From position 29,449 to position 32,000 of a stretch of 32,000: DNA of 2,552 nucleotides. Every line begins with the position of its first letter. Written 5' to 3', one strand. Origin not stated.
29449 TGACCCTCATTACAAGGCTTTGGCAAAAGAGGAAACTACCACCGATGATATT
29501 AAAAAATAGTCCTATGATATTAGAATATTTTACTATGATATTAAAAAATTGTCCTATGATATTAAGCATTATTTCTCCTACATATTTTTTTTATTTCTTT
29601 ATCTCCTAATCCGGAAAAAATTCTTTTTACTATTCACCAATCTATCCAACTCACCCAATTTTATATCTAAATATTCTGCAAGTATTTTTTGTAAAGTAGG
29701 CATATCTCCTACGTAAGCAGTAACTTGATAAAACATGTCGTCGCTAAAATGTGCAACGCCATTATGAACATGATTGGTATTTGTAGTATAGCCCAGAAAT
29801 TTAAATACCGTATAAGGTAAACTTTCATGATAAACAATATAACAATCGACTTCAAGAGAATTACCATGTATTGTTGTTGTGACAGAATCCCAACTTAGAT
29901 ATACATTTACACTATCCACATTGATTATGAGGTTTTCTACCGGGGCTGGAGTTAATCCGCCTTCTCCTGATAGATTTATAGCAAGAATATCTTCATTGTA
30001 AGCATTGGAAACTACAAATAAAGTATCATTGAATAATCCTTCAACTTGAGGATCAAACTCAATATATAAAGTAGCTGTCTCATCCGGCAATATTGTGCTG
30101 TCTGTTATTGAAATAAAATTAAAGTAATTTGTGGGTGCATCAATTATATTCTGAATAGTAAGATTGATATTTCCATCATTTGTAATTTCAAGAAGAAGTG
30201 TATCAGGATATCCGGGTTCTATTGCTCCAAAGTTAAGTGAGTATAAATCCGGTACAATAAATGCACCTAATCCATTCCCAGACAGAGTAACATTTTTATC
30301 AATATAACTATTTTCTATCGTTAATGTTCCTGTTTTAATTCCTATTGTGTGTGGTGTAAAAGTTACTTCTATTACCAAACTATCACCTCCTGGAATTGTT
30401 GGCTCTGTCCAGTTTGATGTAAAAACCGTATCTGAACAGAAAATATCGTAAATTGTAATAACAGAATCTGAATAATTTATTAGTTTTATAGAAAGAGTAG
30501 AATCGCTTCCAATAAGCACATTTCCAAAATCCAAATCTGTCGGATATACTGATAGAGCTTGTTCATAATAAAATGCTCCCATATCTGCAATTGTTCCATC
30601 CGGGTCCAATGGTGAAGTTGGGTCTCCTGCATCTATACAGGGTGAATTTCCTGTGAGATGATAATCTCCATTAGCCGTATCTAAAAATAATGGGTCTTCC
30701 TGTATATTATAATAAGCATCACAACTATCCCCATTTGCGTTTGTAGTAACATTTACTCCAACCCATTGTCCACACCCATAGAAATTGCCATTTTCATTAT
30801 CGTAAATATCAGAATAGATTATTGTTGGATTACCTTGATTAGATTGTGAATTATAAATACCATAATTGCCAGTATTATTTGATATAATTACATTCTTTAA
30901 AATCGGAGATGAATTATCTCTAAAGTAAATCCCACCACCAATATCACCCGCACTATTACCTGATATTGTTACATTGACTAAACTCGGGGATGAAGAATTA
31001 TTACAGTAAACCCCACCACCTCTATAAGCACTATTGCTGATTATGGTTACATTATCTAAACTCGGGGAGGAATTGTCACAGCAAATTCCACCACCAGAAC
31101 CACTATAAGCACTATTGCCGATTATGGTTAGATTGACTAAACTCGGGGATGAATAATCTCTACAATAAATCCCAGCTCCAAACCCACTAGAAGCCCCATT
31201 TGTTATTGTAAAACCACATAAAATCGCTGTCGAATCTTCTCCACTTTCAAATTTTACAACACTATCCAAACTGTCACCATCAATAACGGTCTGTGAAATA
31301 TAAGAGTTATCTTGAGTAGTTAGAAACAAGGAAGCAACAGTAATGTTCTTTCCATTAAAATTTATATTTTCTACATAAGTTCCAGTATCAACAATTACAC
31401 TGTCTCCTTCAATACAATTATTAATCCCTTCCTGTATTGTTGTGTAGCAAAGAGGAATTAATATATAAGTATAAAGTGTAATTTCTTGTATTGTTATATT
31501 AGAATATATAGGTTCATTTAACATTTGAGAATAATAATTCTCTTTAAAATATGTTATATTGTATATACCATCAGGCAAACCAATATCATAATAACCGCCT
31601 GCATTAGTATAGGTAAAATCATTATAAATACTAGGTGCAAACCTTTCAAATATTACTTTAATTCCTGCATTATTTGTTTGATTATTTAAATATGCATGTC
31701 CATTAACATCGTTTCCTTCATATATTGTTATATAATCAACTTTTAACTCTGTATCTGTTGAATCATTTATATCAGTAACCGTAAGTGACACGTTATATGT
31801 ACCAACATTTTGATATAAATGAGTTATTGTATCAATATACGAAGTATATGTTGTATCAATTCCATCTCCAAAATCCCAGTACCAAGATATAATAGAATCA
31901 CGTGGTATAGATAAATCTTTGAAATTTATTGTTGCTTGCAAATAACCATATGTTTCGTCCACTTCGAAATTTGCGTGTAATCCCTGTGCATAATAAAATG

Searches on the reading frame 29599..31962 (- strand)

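Call 31: search_protein_families(library=pfam, proteins=[window:29599-31962:-], max_evalue=0.00001)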
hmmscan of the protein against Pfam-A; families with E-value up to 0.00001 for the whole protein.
window:29599-31962:- (787 aa): 8 families
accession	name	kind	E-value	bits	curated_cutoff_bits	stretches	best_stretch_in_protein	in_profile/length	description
PF15780.11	ASH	-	1.3e-16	61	27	1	475-552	12-91/98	Abnormal spindle-like microcephaly-assoc'd, ASPM-SPD-2-Hydin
PF22544.2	HYDIN_VesB_CFA65-like_Ig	-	3.1e-16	59.9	25.5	1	576-659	10-92/100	HYDIN/CFA65/VesB-like, Ig-like domain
PF22073.2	Cep192_D4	-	6e-15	55.8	35.5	1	575-669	10-112/112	Cep192 domain 4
PF07610.17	DUF1573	-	1.6e-13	50.9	26.1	0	576-658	8-89/98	Protein of unknown function (DUF1573)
PF18911.6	PKD_4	-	6.5e-11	42.6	27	1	18-79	27-84/85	PKD domain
PF24507.1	Ig_CFAP65_4th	-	6.8e-11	42.8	27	1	591-668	2-76/76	CFAP65, fourth Ig-like domain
PF00801.26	PKD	-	7.7e-11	42.3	23.5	1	6-76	11-79/80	PKD domain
PF12371.14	TMEM131_like_N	-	4.4e-09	36.9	28.8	0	471-549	2-82/84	Transmembrane protein 131-like N-terminal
